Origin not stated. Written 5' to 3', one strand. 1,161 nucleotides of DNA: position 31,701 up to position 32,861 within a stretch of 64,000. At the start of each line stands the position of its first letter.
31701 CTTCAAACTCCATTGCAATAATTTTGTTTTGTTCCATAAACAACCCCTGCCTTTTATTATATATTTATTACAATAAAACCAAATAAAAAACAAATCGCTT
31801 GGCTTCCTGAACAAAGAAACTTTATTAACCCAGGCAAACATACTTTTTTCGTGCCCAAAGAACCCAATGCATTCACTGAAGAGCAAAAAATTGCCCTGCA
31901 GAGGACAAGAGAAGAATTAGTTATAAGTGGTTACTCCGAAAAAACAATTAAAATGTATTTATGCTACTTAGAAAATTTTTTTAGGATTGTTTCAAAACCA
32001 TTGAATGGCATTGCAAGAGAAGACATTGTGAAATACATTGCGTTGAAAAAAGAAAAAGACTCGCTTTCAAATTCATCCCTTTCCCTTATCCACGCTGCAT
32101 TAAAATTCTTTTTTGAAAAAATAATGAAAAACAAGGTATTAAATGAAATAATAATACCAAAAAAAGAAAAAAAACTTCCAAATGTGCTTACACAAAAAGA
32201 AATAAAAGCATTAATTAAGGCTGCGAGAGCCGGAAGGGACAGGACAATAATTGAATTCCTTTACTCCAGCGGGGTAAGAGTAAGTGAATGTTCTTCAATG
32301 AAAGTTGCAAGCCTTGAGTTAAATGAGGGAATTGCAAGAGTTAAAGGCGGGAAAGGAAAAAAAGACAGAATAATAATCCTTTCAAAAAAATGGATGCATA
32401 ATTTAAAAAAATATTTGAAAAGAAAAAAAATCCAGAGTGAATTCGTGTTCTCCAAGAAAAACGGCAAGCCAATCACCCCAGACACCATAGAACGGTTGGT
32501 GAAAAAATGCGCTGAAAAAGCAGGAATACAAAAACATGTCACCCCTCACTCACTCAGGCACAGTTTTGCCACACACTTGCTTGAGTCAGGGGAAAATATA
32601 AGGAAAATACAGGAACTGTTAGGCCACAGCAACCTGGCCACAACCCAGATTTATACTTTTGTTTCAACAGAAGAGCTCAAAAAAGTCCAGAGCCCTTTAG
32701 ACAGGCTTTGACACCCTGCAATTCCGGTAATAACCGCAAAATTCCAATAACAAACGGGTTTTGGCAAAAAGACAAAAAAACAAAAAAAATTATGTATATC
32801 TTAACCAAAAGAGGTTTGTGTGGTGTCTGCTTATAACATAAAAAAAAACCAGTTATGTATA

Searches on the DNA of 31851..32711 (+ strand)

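Call 99: search_rna_families(sources=[L194, L208, L215], threshold=evalue, max_evalue=0.1)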
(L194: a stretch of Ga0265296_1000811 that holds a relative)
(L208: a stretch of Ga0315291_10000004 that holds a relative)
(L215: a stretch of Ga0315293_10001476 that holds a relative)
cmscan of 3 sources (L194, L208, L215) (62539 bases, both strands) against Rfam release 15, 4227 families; matches with E-value up to 0.1: 10.
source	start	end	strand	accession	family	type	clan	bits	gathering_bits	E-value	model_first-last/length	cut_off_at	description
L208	16443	16516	+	RF00005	tRNA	Gene; tRNA;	CL00001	71.6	29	1.1e-13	1-71/71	no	tRNA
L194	18225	18298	+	RF00005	tRNA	Gene; tRNA;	CL00001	68.6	29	7.5e-13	1-71/71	no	tRNA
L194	18424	18497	+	RF00005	tRNA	Gene; tRNA;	CL00001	68.3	29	9.2e-13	1-71/71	no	tRNA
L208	16200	16273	+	RF00005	tRNA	Gene; tRNA;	CL00001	67.2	29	1.8e-12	1-71/71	no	tRNA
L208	13282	13356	-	RF00005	tRNA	Gene; tRNA;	CL00001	65.3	29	6.2e-12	1-71/71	no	tRNA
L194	13613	13687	-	RF00005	tRNA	Gene; tRNA;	CL00001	64.6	29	9.5e-12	1-71/71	no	tRNA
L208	17290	17426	+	RF00005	tRNA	Gene; tRNA;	CL00001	45.1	29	2.2e-06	1-71/71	no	tRNA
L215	18553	18678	+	RF00005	tRNA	Gene; tRNA;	CL00001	39.8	29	6.2e-05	1-71/71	no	tRNA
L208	16443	16517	-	RF04354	Plastid-ycf2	Cis-reg;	-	37.4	65.7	0.00033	1-75/75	no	Plastid-ycf2 5UTR RNA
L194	20338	20355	+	RF00023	tmRNA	Gene;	CL00001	17.3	47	0.006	346-363/374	no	transfer-messenger RNA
